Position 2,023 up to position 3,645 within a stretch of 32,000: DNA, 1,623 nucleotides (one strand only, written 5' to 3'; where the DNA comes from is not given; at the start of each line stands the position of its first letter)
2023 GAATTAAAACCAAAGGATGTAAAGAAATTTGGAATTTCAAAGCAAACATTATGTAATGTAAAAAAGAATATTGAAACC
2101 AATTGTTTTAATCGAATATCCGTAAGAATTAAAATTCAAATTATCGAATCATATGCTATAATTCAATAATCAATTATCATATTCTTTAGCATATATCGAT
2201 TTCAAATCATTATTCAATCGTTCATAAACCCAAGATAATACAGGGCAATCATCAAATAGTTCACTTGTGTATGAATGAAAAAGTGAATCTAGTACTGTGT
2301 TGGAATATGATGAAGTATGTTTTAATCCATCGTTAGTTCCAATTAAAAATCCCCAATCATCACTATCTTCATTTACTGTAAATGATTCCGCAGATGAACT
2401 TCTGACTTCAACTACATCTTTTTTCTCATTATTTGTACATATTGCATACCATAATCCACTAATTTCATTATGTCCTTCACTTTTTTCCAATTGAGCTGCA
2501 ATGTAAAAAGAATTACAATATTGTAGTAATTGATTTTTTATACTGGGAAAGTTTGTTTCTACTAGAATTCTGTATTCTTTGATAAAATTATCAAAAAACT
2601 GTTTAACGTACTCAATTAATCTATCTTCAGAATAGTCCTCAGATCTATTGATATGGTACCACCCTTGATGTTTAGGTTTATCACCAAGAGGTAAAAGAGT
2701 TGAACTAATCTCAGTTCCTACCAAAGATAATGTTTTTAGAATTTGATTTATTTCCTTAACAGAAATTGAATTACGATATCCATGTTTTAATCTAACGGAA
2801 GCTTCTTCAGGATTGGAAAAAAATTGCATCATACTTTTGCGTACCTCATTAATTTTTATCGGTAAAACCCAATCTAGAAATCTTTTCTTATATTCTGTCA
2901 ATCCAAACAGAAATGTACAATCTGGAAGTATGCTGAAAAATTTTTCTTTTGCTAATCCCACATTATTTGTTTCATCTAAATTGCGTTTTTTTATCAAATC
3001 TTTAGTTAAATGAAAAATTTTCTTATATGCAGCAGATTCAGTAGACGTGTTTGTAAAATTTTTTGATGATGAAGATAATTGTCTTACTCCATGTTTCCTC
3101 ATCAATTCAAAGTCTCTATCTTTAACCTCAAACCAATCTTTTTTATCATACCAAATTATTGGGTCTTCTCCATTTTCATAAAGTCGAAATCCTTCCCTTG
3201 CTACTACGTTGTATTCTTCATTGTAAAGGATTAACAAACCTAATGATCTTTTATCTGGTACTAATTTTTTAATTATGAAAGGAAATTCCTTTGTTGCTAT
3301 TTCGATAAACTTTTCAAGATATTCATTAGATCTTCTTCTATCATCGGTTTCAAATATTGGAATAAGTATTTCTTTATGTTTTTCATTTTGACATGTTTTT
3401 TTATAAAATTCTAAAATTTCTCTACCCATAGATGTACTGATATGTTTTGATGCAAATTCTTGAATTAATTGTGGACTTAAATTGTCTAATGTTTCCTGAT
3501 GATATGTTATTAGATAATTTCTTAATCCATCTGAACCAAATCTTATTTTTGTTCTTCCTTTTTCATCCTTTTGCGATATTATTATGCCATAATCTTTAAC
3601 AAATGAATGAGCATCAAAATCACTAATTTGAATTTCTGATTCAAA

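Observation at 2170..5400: Candidate archaeal NLR/Avs-like immune module: 118-aa orphan plus PD-(D/E)xK nuclease - NACHT/STAND NTPase - unassigned ~550-aa C-terminal domain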

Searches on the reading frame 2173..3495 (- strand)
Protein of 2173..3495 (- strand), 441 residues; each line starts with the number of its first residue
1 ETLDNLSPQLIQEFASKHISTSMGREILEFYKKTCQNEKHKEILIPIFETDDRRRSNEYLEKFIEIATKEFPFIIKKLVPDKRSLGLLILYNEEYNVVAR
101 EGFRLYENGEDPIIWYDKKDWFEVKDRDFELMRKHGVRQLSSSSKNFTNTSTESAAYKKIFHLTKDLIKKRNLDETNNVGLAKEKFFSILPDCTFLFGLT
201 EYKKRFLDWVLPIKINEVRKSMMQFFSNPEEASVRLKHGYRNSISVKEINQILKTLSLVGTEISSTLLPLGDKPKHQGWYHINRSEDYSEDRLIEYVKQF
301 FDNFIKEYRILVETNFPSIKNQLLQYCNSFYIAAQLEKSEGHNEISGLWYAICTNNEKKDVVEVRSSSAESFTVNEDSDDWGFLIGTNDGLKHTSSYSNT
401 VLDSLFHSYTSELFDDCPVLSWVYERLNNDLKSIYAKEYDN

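Call 41: search_protein_representatives(protein=window:2173-3495:-)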
Query: 441 residues. Proteins with E-value up to 0.001 (for the whole library): 51; up to 1e-10: 18; up to 1e-30: 8. The best 51 are listed.
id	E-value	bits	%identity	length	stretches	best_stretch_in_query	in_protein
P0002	1.9e-219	745.2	75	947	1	1-440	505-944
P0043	2.0e-95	336.6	38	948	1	4-439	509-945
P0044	3.3e-86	306.2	37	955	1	3-440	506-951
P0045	6.7e-61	222.8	32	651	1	9-439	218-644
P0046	2.4e-60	221.0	36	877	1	10-438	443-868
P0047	6.9e-54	199.7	34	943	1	4-438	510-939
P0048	8.9e-48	179.6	33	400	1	50-441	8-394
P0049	8.9e-31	123.6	28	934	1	3-435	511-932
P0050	8.1e-29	117.1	38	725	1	12-202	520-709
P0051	1.5e-26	109.6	28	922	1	3-436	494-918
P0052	6.3e-15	71.4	27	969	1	4-430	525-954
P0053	2.7e-13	66.0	29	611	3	271-435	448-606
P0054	2.2e-12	63.0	24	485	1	3-436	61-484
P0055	2.9e-12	62.6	30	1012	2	276-434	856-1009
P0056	6.1e-12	61.5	35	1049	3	255-341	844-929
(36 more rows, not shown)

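Call 44: predict_structure(alignment_id=A2)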
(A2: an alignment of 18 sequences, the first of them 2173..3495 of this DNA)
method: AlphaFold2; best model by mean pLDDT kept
length: 441 residues; sequences in the alignment: 18
mean_pLDDT: 88.1   pTM: 0.86
mean pLDDT of the five models: 88.1, 87.2, 86.3, 81.4, 81.0
residues with pLDDT >= 90: 262; 70-90: 154; 50-70: 24; < 50: 1
segments of 3 or more residues with pLDDT < 50: none
pLDDT, mean of each block of 10 residues (from residue 1): 91 94 89 91 92 94 95 87 89 83 90 87 80 91 85 92 91 94 91 89 81 94 86 77 85 95 91 66 74 94 97 95 90 91 85 89 95 91 92 92 73 74 92 84 63
secondary structure, 60 per line:
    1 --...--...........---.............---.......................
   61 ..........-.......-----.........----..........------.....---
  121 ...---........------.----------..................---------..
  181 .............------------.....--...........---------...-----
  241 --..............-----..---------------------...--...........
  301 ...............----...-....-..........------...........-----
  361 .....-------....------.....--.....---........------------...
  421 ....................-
elements in order: H8-18 H22-34 H38-70 H72-78 E84-92 E97-106 E113-117 H127-134 H152-169 H179-193 H206-210 H215-223 E233-235 E243-245 H246-256 H290-315 H324-327 E329-338 E345-355 E361-365 E373-376 E383-387 E390-394 E398-401 H402-405 H418-440

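Call 47: fold_search(model_id=the predicted structure, library=pdb)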
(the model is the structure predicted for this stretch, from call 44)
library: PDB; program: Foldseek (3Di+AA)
matches with E <= 10: 261; with E <= 0.001: 0
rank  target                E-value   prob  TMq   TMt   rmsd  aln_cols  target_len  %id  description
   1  5ejs_B                7.3e-02  0.06  0.11  0.11  20.6       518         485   11  Structure of Dictyostelium Discoideum Myosin VII MyTH4-FERM MF2 domain, mutant 1 (released 2016-07-06)
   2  4ew6                  1.4e-01  0.07  0.08  0.10  14.2       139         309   14  Crystal structure of D-galactose-1-dehydrogenase protein from Rhizobium etli (released 2012-05-16)
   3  6jnj_A                1.8e-01  0.08  0.08  0.10  14.2       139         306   12  Crystal structure of Azospirillum brasilense L-arabinose 1-dehydrogenase (apo-form) (released 2019-05-15)
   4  7bvk_A                2.0e-01  0.13  0.08  0.11  14.9       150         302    9  UDP-N-acetylglucosamine 3-dehydrogenase GnnA from Acidithiobacillus ferrooxidans (P212121) (released 2020-12-02)
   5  8fso                  2.1e-01  0.05  0.10  0.11  20.9       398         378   10  Crystal structure of integrin beta-6 tail bound to the FERM-folded talin head domain (released 2024-10-16)
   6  7bvj_B                2.6e-01  0.10  0.09  0.11  14.9       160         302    9  UDP-N-acetylglucosamine 3-dehydrogenase GnnA from Acidithiobacillus ferrooxidans (P21) (released 2020-12-02)
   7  4koa                  2.9e-01  0.06  0.08  0.10  15.0       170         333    9  Crystal Structure Analysis of 1,5-anhydro-D-fructose reductase from Sinorhizobium meliloti (released 2013-08-07)
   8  5b3v_B                3.3e-01  0.08  0.08  0.10  15.0       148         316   12  Crystal structure of biliverdin reductase in complex with biliverdin and NADP+ from Synechocystis sp. PCC 6803 (released 2017-02-15)
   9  7wzd_B                3.6e-01  0.06  0.09  0.11  18.3       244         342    9  Crystal Structure of cis-4,5-dihydrodiol phthalate dehydrogenase from Comamonas testosteroni KF1 (released 2022-09-14)
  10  5b3u_A                4.0e-01  0.08  0.07  0.09  15.0       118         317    6  Crystal structure of biliverdin reductase in complex with NADP+ from Synechocystis sp. PCC 6803 (released 2017-02-15)
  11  5bun_A                4.3e-01  0.03  0.10  0.11  35.4       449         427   10  Crystal structure of an antigenic outer membrane protein ST50 from Salmonella Typhi (released 2015-12-23)
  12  7bvj_C                4.7e-01  0.06  0.09  0.11  15.6       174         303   10  UDP-N-acetylglucosamine 3-dehydrogenase GnnA from Acidithiobacillus ferrooxidans (P21) (released 2020-12-02)
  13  9azo_A                5.0e-01  0.08  0.08  0.10  13.4       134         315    9  Crystal structure of CHMS Dehydrogenase PmdC from Comamonas testosteroni bound to cofactor NADP (released 2024-09-18)
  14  7cgq_B                5.0e-01  0.06  0.08  0.10  13.8       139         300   11  Crystal structure of Azospirillum brasilense L-arabinose 1-dehydrogenase E147A mutant (NADP and L-arabinose bound form (released 2020-07-29)
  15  1zh8_B                5.0e-01  0.06  0.10  0.12  15.6       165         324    9  Crystal structure of Oxidoreductase (TM0312) from Thermotoga maritima at 2.50 A resolution (released 2005-05-10)
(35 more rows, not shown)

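Call 69: search_protein_families(library=phrogs, proteins=[window:2173-3495:-], max_evalue=1)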
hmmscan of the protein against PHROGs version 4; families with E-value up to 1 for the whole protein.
window:2173-3495:- (441 aa): 3 families
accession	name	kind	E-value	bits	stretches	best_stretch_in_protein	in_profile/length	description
phrog_19477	-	unknown function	0.11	13.8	0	323-385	3-65/68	-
phrog_22200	-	unknown function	0.42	11.9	0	159-197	18-56/66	-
phrog_9229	-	tail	0.51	10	1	359-418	168-226/425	tail protein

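Call 79: fold_search(model_id=the predicted structure, library=viral)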
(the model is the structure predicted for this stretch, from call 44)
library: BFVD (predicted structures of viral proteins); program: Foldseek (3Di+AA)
matches with E <= 10: 198; with E <= 0.001: 0
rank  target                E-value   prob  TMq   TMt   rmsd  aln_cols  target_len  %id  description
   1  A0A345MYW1            7.9e-02  0.20  0.08  0.23  13.3       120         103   12  (no name in the UniProt tables at hand)
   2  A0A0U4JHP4            1.9e-01  0.08  0.09  0.15  25.9       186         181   13  Uncharacterized protein [Arthrobacter phage Joann]
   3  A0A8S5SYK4            3.0e-01  0.04  0.10  0.12  21.2       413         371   11  Chromosome partitioning protein [Podoviridae sp. ctxqo3]
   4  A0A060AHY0            5.4e-01  0.44  0.15  0.40  11.4       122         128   13  (no name in the UniProt tables at hand)
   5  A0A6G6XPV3            7.1e-01  0.04  0.07  0.10  21.4       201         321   12  (no name in the UniProt tables at hand)
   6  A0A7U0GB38            7.5e-01  0.15  0.08  0.24  13.4       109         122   14  (no name in the UniProt tables at hand)
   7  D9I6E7                1.0e+00  0.10  0.09  0.24   9.6        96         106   11  Uncharacterized protein [Acinetobacter phage 133]
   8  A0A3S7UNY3            1.2e+00  0.18  0.08  0.27   8.2        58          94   12  Uncharacterized protein [Lactobacillus phage Iacchus]
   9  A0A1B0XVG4            1.3e+00  0.03  0.06  0.16  16.5       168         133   11  Uncharacterized protein [Campylobacter phage PC5]
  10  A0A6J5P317            1.4e+00  0.08  0.05  0.20   9.7        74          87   14  Uncharacterized protein [uncultured Caudovirales phage]
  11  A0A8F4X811            1.7e+00  0.01  0.10  0.08  24.6       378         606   10  (no name in the UniProt tables at hand)
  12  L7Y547                1.7e+00  0.01  0.08  0.10  22.8       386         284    8  Putative BTB/POZ domain-containing protein [Megavirus lba]
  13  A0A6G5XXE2            1.9e+00  0.05  0.13  0.21  16.2       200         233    8  (no name in the UniProt tables at hand)
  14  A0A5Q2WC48            2.0e+00  0.02  0.08  0.13  19.1       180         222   13  (no name in the UniProt tables at hand)
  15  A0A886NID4            2.0e+00  0.01  0.11  0.11  22.8       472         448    8  (no name in the UniProt tables at hand)
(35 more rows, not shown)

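Call 90: search_solved_structures(query=A2, max_evalue=10)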
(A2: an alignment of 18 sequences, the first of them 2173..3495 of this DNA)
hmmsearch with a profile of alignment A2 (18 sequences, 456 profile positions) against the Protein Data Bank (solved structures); distinct sequences matched with E-value up to 10: 0.
